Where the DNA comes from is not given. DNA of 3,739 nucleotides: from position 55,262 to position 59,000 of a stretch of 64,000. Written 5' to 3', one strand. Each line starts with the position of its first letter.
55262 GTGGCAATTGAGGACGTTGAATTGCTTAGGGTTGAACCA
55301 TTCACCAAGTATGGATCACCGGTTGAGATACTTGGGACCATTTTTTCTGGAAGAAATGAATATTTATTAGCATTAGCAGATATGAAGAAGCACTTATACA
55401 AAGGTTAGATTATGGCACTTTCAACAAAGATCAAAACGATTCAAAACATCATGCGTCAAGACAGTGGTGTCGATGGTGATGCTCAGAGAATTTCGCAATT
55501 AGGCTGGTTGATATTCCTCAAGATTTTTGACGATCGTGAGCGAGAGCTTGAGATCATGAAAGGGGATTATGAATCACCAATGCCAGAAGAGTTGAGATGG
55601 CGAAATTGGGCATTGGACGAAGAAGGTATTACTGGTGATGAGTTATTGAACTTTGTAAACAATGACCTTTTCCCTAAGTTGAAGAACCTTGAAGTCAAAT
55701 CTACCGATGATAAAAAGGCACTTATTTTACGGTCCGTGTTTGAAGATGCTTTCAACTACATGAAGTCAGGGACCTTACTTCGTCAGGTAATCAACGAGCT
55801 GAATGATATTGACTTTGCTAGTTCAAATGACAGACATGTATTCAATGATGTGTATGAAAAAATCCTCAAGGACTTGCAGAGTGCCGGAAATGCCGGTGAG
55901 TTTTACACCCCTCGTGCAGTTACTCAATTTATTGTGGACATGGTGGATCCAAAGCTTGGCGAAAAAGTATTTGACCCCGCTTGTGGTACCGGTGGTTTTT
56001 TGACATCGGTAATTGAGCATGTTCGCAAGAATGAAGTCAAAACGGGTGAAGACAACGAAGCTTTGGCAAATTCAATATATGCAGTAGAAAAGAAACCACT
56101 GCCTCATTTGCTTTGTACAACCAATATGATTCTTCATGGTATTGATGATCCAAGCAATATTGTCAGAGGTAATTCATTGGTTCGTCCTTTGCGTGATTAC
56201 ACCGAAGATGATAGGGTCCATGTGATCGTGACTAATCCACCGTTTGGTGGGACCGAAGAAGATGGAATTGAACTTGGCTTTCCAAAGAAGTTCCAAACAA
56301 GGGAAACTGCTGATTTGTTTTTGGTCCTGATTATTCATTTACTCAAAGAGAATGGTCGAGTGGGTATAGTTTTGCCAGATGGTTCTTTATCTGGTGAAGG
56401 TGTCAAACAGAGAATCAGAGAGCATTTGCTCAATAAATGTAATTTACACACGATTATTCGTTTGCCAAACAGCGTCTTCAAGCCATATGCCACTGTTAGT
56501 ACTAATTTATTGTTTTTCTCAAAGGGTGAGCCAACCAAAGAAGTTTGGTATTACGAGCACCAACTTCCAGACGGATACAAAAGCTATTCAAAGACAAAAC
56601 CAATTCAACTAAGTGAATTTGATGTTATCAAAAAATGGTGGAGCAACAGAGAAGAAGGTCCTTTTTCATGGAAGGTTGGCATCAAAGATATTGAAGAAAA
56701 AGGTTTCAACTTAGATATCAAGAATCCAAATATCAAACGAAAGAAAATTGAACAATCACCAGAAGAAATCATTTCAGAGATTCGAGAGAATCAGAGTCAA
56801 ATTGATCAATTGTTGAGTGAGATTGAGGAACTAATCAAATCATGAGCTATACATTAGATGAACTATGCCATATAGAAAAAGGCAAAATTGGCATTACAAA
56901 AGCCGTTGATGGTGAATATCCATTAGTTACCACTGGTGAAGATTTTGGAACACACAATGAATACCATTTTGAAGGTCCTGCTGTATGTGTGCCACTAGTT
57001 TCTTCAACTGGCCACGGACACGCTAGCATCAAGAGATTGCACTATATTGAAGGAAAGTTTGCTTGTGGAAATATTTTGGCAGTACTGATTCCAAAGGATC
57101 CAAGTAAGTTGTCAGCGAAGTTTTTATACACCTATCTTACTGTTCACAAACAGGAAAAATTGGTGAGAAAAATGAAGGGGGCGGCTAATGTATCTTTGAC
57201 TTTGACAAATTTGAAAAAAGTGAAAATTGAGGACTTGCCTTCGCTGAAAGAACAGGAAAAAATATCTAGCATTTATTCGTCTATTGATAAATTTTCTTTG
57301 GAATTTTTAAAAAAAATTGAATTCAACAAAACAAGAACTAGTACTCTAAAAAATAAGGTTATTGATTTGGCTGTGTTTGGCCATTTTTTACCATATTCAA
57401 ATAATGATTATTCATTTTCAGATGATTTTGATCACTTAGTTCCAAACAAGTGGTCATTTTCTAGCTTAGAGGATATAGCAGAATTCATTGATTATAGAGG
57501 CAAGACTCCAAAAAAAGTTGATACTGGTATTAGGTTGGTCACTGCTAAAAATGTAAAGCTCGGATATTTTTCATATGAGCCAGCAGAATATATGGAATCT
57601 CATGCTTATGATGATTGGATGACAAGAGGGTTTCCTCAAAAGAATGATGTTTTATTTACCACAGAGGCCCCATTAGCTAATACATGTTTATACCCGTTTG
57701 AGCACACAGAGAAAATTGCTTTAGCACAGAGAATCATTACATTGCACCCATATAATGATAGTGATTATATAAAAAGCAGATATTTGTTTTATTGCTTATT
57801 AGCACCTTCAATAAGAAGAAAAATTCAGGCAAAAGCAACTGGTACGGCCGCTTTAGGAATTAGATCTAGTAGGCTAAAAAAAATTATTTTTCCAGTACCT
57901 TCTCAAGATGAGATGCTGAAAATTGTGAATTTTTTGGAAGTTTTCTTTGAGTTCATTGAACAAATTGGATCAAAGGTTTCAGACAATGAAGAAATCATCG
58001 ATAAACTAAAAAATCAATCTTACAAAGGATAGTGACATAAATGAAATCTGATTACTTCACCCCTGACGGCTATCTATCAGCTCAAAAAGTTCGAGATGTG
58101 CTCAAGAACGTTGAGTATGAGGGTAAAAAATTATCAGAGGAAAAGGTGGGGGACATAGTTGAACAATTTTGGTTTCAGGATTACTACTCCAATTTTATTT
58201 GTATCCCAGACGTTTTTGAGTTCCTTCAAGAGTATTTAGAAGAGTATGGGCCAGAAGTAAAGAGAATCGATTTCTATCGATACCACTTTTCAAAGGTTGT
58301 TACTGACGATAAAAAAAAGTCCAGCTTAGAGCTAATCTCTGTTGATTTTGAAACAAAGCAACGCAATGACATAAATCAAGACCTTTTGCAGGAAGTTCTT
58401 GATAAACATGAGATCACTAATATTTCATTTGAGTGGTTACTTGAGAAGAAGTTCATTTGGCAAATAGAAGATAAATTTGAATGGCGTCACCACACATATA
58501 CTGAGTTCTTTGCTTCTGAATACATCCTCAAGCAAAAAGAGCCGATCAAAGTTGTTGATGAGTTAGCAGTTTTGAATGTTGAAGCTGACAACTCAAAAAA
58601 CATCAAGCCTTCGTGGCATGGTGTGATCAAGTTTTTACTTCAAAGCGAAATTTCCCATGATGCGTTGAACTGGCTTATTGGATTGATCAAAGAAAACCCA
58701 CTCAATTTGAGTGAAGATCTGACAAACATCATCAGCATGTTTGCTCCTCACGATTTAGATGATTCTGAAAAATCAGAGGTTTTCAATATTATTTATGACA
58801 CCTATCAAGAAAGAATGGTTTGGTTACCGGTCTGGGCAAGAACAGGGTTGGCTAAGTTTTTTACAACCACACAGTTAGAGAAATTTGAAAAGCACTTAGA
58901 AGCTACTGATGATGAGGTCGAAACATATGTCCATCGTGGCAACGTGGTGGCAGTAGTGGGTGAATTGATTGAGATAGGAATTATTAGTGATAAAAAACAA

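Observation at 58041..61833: hsdS-coupled two-gene module: a 989-aa HEAT-like protein with a STAND-type winged-helix signature but no NTPase, plus a TM-anchored 280-aa partner; candidate undescribed defence accessory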

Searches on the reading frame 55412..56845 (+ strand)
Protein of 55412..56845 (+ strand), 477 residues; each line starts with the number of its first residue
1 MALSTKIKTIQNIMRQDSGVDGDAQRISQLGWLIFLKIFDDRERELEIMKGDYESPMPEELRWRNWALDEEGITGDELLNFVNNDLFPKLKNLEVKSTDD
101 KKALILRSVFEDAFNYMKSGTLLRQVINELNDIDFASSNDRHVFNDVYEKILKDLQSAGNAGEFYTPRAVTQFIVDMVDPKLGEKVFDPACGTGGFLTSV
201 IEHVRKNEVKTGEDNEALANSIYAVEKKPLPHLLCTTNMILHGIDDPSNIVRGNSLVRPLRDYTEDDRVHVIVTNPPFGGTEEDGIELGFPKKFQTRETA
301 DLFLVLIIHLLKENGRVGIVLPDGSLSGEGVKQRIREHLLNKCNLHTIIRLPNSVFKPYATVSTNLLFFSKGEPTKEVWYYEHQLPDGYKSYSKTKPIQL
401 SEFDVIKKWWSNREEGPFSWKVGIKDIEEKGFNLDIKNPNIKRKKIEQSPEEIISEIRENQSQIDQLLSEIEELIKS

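Call 3: search_protein_families(library=pfam, proteins=[window:55412-56845:+], max_evalue=0.1)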
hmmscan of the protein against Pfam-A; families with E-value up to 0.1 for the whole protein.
window:55412-56845:+ (477 aa): 8 families
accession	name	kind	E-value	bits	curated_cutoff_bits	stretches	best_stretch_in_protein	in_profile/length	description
PF02384.22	N6_Mtase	-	1.9e-73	248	20.4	1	140-440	2-303/311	N-6 DNA Methylase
PF12161.14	HsdM_N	-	1.6e-12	48.6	24.5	1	4-129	2-134/135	HsdM N-terminal domain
PF07669.17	Eco57I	-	1.4e-09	38.7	25.3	1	264-356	70-171/171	Eco57I restriction-modification methylase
PF01170.24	UPF0020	-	1.4e-05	25.3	22.3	1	174-280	20-133/197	RMKL-like, methyltransferase domain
PF20473.4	MmeI_Mtase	-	0.00014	21.6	27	1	185-214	22-51/259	MmeI, DNA-methyltransferase domain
PF05175.20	MTS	-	0.00026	21.1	23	0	171-279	20-109/170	Methyltransferase small domain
PF23590.1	NOT1_connector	-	0.019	14.9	27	1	118-177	49-111/207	CCR4-NOT transcription complex subunit 1, NOT1_connector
PF01209.24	Ubie_methyltran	-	0.033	14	20.1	1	144-208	9-73/233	ubiE/COQ5 methyltransferase family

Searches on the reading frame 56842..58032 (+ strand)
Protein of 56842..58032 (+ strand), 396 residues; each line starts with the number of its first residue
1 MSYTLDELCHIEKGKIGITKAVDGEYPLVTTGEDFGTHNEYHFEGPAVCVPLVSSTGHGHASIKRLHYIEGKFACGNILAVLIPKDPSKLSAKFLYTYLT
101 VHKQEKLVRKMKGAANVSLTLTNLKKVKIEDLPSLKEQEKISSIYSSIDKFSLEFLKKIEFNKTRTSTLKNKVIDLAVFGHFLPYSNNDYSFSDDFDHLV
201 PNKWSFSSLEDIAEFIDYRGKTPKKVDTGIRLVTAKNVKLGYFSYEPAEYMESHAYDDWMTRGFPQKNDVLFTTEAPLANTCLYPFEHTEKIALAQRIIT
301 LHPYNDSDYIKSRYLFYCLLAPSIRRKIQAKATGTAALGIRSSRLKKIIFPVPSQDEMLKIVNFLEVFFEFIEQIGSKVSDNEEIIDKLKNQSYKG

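Call 3: search_protein_families(library=pfam, proteins=[window:56842-58032:+], max_evalue=0.1)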
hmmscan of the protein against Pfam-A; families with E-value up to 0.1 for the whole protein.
window:56842-58032:+ (396 aa): 1 family
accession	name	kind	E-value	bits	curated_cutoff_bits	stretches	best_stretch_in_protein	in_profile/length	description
PF01420.25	Methylase_S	-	1.1e-30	107.4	22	2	3-159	7-162/168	Type I restriction modification DNA specificity domain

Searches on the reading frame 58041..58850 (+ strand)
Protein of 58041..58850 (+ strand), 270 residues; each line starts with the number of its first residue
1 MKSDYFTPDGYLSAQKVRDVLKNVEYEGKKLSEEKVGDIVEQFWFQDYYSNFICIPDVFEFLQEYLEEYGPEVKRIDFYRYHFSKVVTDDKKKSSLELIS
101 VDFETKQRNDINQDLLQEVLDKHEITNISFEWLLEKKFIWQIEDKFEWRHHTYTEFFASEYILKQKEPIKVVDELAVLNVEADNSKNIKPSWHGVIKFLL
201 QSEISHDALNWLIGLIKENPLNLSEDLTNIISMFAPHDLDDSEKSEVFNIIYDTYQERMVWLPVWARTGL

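Call 41: search_solved_structures(query=A2, max_evalue=10, show_alignments=4)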
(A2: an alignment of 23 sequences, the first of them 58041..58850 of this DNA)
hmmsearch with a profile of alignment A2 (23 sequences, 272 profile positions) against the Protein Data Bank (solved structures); distinct sequences matched with E-value up to 10: 4.
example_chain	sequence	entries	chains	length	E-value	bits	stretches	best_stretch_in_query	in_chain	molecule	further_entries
3mq1_A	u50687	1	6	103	0.18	14.6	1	166-231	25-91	Mite allergen Der p 5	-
5cax_A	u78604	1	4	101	0.35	13.7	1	74-147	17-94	Glutaredoxin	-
9f7k_A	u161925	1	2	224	0.63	12.8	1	123-187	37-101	GH14654p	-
3vwx_A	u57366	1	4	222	0.87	12.4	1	128-186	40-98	Glutathione s-transferase 6B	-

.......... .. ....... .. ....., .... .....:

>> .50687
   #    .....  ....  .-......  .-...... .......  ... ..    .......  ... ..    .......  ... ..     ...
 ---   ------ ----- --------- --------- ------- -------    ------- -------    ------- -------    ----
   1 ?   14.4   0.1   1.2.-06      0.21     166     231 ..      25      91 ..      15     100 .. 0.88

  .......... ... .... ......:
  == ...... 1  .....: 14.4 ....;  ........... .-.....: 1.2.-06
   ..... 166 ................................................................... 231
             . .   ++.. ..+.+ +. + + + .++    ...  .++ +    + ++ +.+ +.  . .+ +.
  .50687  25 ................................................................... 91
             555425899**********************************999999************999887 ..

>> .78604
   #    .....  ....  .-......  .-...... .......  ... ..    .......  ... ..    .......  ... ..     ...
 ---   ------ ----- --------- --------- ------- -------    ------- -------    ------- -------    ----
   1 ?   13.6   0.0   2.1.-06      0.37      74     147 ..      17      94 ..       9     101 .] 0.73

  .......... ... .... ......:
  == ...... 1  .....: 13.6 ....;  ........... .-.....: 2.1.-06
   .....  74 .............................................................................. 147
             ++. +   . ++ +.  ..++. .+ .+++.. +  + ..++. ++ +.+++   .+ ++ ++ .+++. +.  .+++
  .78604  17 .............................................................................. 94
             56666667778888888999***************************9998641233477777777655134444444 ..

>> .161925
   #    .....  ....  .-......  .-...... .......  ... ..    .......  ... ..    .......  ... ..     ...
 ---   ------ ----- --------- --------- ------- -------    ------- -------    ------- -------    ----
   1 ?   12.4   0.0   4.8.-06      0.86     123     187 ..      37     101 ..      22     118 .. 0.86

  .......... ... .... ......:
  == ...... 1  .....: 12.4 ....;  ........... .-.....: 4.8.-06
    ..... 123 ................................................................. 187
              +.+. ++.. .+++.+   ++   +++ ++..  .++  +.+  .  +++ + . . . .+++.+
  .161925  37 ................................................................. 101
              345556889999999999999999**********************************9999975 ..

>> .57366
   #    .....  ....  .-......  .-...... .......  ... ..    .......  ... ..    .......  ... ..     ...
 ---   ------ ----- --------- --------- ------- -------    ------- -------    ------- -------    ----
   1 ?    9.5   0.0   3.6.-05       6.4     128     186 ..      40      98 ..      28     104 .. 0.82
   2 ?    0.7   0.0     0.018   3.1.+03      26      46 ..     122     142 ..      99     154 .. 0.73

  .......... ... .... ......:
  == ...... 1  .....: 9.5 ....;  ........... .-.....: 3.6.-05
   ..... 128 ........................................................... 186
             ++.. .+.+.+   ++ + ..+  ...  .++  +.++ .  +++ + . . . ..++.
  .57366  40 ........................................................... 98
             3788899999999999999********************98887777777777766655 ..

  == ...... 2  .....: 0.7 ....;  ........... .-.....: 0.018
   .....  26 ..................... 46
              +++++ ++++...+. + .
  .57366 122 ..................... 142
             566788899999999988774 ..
